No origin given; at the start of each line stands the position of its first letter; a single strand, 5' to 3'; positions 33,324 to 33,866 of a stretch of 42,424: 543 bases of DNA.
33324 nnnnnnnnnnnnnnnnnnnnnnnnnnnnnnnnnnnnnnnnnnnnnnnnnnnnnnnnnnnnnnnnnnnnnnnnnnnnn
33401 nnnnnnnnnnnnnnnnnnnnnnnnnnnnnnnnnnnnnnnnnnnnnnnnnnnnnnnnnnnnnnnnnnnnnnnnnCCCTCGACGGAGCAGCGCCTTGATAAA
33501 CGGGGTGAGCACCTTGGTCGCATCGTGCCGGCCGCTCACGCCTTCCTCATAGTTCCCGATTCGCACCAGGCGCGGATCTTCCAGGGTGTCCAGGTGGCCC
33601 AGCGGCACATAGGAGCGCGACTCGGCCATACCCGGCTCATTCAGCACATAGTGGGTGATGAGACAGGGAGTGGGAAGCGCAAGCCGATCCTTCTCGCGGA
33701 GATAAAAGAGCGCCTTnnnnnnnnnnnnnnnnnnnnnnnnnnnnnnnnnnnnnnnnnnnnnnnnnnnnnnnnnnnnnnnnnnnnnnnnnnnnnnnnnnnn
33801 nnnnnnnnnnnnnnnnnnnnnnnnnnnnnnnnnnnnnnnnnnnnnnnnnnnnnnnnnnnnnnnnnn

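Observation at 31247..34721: CofD/YvcK-like domain fused to a GT-A domain, translationally coupled to a HAD hydrolase and a nucleotidyltransferase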

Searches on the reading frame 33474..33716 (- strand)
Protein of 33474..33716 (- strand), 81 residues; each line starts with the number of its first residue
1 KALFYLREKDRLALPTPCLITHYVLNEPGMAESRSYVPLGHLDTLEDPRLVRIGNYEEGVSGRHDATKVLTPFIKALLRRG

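Call 49: search_solved_structures(query=window:33474-33716:-, max_evalue=10, show_alignments=4)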
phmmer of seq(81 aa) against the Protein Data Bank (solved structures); distinct sequences matched with E-value up to 10: 0.
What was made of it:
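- Tried and rejected: A PDB search with residues 336-416 found nothing (call 49).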
